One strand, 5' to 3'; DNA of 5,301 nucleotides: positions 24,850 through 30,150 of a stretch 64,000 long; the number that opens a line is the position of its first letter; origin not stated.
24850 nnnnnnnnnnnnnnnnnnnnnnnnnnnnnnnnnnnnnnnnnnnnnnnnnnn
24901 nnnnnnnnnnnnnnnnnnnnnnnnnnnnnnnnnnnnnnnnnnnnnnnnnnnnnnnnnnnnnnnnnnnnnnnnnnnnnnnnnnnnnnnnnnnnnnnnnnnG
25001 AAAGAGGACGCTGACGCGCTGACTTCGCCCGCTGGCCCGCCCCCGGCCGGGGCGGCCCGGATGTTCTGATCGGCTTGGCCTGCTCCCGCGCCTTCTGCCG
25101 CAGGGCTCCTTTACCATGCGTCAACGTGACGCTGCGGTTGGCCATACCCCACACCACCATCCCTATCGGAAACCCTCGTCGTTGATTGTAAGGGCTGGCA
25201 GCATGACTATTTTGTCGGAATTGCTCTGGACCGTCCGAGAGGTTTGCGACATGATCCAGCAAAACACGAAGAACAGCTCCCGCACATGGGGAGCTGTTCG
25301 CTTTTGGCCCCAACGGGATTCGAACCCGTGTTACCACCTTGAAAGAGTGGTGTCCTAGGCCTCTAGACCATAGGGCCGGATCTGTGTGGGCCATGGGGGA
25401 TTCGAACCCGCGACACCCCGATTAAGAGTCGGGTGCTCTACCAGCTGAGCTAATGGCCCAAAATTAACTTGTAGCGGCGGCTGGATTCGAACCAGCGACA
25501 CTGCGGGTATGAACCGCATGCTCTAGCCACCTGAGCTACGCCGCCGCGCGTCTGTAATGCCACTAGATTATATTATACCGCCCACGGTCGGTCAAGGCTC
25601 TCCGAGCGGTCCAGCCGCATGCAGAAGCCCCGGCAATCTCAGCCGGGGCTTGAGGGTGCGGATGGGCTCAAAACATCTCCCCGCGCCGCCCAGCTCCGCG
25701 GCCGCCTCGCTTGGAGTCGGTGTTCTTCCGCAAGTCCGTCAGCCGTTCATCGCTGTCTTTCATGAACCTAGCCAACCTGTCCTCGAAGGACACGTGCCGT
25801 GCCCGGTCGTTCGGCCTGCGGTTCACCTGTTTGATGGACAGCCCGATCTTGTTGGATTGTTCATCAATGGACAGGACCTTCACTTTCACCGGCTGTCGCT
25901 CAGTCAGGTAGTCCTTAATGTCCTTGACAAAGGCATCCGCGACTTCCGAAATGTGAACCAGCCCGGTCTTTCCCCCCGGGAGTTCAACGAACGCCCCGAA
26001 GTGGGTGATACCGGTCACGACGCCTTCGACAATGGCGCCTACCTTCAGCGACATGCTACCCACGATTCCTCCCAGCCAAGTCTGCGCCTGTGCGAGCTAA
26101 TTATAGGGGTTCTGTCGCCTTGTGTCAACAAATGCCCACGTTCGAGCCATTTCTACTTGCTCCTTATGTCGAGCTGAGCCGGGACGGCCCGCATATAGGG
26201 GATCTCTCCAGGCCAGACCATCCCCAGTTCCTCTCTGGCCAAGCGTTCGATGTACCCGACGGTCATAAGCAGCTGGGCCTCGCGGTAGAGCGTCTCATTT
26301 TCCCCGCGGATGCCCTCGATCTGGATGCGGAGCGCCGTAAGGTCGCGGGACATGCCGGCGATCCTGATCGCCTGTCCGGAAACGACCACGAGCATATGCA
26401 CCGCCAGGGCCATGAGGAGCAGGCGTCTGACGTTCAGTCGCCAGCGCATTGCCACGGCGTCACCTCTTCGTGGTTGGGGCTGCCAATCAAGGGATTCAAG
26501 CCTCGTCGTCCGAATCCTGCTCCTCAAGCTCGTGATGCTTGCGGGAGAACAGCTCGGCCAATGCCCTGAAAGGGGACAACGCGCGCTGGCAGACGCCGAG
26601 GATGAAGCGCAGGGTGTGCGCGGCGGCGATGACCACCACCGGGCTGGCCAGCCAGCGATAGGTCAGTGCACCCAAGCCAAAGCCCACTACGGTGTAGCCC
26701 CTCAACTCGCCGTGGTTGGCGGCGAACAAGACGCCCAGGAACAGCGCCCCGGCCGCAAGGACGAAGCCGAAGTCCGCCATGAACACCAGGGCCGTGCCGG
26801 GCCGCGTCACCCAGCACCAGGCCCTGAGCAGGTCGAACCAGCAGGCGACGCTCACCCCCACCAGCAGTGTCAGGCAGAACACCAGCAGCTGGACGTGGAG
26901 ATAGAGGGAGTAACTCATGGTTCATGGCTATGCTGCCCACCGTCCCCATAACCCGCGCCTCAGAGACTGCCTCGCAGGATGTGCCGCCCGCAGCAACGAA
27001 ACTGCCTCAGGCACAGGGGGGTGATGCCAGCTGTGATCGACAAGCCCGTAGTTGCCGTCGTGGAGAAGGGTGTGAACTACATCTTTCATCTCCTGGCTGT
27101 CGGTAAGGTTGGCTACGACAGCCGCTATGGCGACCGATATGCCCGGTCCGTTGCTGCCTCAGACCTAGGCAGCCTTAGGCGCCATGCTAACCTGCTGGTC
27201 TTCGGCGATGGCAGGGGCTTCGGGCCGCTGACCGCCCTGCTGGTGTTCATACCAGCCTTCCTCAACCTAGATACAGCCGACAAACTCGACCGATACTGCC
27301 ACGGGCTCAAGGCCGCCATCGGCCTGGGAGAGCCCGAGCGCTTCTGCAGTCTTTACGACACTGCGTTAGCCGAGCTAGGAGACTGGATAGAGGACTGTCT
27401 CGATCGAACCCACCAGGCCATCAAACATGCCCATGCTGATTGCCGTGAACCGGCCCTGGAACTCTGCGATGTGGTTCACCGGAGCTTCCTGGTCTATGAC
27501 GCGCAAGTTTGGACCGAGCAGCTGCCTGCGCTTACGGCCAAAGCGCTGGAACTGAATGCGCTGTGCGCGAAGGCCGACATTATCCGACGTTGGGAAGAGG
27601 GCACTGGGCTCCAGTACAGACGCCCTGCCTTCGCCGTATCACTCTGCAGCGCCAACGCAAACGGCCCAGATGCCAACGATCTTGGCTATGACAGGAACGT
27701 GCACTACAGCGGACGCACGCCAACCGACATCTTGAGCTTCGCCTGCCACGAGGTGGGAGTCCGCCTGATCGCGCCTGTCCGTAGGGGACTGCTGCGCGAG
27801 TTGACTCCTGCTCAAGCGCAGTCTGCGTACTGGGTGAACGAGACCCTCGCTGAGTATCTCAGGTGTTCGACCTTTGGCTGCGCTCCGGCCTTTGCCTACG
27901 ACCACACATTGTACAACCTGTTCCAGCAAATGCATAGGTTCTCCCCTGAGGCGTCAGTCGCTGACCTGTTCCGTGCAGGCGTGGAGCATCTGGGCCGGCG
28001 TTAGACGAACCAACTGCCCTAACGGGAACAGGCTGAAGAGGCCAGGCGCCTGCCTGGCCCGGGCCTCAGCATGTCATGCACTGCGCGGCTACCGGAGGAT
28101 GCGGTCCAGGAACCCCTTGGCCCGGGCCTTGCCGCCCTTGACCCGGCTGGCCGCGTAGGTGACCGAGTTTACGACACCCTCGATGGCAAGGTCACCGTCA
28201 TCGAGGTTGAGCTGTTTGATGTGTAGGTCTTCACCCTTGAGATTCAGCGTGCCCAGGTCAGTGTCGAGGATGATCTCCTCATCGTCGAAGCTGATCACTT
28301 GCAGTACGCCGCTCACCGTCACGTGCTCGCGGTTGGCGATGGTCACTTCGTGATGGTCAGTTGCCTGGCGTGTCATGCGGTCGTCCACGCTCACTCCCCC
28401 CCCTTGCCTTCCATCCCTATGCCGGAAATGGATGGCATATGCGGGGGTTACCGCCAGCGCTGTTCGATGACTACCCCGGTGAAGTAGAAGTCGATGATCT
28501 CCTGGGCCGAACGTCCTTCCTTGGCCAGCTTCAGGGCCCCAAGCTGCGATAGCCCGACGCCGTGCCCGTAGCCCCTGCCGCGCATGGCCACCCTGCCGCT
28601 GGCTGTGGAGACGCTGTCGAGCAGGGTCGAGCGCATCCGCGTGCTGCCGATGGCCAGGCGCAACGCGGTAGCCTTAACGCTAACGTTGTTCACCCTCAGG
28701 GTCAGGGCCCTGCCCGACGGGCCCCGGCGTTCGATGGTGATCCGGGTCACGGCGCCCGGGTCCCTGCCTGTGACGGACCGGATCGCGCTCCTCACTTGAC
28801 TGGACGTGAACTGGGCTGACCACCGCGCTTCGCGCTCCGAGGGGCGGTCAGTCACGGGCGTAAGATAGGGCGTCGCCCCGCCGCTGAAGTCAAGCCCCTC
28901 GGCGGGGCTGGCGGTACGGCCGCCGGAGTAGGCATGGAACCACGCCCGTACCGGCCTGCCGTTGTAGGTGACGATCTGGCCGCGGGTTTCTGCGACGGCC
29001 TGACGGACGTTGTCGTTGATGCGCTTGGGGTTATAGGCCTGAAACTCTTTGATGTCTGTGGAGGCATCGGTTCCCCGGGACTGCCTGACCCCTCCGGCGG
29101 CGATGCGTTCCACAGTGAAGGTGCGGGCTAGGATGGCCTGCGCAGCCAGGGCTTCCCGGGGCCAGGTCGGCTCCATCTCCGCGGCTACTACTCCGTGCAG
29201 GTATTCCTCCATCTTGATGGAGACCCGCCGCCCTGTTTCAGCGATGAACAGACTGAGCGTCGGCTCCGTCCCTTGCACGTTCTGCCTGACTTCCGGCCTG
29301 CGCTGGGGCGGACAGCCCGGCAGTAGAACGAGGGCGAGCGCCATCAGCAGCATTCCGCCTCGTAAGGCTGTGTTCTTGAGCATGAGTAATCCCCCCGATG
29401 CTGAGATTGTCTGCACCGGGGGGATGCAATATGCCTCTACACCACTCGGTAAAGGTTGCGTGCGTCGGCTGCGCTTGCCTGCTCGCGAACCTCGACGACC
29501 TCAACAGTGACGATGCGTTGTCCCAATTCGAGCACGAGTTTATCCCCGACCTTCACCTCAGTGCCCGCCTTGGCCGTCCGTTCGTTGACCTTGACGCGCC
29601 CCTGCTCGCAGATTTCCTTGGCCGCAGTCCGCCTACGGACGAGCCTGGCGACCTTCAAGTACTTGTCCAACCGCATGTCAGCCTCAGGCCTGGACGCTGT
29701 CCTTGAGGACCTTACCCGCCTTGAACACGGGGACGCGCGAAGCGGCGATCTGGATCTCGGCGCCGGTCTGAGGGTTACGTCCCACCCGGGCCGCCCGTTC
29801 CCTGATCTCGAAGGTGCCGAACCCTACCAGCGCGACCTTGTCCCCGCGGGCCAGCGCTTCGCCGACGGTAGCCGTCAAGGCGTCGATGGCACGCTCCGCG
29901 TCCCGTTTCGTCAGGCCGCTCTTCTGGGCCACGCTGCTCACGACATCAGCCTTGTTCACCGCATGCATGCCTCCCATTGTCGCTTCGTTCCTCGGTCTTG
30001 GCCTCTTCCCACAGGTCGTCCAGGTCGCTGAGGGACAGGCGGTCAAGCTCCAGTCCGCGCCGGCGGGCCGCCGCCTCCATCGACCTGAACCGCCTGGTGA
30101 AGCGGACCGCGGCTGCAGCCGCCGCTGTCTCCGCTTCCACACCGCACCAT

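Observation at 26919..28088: Opposite-strand orphan gene wedged into the conserved yabP-yabQ-divIC sporulation operon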

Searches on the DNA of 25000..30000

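Call 84: search_rna_families(source=window, start=25000, end=30000, threshold=evalue, max_evalue=1)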
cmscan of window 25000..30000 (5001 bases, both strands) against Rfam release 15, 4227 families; matches with E-value up to 1: 7.
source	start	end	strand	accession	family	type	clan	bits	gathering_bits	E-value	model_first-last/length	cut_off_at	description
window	25387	25459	-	RF00005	tRNA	Gene; tRNA;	CL00001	66.7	29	2e-13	1-71/71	no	tRNA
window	25305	25377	-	RF00005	tRNA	Gene; tRNA;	CL00001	64.8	29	6.6e-13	1-71/71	no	tRNA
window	25472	25545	-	RF00005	tRNA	Gene; tRNA;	CL00001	63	29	2e-12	1-71/71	no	tRNA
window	25386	25459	+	RF04354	Plastid-ycf2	Cis-reg;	-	30.2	65.7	0.0025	1-75/75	no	Plastid-ycf2 5UTR RNA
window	25304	25377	+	RF04354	Plastid-ycf2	Cis-reg;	-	23.8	65.7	0.14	1-75/75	no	Plastid-ycf2 5UTR RNA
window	25306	25377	-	RF01684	mascRNA-menRNA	Gene;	-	21.9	42.5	0.52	1-56/56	no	MALAT1-associated small cytoplasmic RNA/MEN beta RNA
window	25435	25500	-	RF02553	YrlA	Gene; sRNA;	-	21.8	69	0.34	27-81/114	no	Y RNA-like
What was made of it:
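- Tried and rejected: Rfam found only the three tRNAs (call 84).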

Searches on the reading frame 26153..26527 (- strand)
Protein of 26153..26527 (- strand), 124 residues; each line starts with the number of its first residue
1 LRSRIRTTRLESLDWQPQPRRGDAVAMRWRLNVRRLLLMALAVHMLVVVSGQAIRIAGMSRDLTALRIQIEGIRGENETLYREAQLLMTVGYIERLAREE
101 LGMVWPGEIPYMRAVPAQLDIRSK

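Call 3: search_protein_families(library=pfam, proteins=[window:26153-26527:-], max_evalue=1)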
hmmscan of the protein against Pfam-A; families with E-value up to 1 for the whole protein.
window:26153-26527:- (124 aa): 1 family
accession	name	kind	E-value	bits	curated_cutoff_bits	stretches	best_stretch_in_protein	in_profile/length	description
PF04977.20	DivIC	-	1.7e-10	41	28.9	1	38-112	1-76/80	Septum formation initiator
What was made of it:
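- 26153..26527 (-): divIC, overlapping the yabQ 3' end. Pfam DivIC 1.7e-10 (call 3).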

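Call 4: search_protein_families(library=ncbifam, proteins=[window:26153-26527:-], max_evalue=1)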
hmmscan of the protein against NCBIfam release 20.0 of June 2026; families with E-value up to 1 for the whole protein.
window:26153-26527:- (124 aa): 4 families
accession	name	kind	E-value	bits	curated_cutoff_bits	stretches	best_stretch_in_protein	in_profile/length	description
NF053549.1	FtsL_Actino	equivalog_domain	0.00014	21.6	55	1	36-112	5-80/83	cell division protein FtsL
NF002058.0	PRK00888.1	equivalog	0.0002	21.2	101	1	36-115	9-88/111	cell division protein FtsB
TIGR02209.1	ftsL_broad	equivalog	0.036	14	42.45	1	36-105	8-75/85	cell division protein FtsL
NF009718.0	PRK13245.1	equivalog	0.088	12.1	489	1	42-114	49-119/299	heterocyst differentiation master regulator HetR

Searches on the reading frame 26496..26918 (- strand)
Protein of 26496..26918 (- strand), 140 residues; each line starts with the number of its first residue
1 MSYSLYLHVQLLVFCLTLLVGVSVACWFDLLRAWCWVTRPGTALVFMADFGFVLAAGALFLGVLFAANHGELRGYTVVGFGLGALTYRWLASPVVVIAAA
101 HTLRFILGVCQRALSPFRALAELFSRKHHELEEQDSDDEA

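Call 3: search_protein_families(library=pfam, proteins=[window:26496-26918:-], max_evalue=1)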
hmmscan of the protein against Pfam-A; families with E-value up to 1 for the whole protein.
window:26496-26918:- (140 aa): 1 family
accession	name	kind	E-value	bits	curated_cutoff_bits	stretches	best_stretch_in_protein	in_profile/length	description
PF09578.15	Spore_YabQ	-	2.6e-15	56.8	27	1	14-92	1-79/79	Spore cortex protein YabQ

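Call 4: search_protein_families(library=ncbifam, proteins=[window:26496-26918:-], max_evalue=1)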
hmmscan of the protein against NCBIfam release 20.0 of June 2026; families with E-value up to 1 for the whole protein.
window:26496-26918:- (140 aa): 1 family
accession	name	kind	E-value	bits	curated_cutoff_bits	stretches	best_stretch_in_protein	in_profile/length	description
TIGR02893.2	spore_yabQ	equivalog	2.6e-16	59.7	32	1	7-93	1-87/88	spore cortex biosynthesis protein YabQ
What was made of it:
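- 26496..26918 (-): yabQ, divergent from the ORF with a 105-bp spacer. Pfam Spore_YabQ 2.6e-15; TIGR02893 2.6e-16 (calls 3, 4).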
